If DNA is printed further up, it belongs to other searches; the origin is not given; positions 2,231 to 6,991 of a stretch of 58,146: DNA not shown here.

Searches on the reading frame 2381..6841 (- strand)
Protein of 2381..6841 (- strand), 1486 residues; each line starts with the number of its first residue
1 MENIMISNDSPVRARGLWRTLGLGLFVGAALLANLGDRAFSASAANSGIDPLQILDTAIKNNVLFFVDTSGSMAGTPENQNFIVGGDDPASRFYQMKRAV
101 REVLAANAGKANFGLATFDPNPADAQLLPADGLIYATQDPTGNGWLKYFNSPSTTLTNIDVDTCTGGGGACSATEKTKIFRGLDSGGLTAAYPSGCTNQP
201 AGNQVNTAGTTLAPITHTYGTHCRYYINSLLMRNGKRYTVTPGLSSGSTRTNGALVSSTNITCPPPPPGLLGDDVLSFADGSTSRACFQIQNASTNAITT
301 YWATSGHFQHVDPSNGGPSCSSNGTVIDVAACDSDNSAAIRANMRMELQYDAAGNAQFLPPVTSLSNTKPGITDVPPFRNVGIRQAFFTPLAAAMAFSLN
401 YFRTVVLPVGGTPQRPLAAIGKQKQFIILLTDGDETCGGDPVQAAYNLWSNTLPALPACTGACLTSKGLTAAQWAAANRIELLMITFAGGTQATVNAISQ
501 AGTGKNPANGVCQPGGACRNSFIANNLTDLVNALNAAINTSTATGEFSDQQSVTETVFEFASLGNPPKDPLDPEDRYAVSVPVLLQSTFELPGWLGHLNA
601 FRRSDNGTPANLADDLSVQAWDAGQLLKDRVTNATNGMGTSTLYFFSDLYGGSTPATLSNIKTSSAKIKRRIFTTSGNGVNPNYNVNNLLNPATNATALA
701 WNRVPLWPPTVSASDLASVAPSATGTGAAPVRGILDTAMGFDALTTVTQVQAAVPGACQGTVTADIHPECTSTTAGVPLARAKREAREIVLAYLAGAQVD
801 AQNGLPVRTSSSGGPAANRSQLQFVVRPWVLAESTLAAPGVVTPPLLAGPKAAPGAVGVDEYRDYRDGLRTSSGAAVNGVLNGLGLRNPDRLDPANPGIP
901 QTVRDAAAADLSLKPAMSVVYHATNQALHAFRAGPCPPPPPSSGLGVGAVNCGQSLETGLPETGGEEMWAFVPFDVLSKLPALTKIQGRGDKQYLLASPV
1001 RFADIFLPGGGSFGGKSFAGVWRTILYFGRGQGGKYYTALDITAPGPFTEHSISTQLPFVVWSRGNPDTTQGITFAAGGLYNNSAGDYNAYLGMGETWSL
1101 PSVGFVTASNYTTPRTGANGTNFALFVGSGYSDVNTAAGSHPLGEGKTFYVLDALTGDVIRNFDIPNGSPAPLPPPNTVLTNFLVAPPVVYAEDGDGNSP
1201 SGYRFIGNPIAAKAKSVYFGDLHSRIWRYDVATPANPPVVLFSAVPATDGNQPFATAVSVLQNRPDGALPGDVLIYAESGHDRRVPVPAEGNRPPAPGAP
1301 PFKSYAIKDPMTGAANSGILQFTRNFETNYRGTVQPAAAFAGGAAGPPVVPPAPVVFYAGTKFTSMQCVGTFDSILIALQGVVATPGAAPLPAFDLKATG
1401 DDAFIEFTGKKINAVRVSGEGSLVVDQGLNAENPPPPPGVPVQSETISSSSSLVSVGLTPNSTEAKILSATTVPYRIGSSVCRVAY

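Call 23: search_protein_families(library=pfam, proteins=[window:2381-6841:-], max_evalue=0.01)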
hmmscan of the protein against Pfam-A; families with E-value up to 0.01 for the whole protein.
window:2381-6841:- (1486 aa): 1 family
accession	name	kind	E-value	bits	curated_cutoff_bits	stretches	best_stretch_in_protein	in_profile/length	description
PF13519.12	VWA_2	-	0.00051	21.1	27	1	63-122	1-49/107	von Willebrand factor type A domain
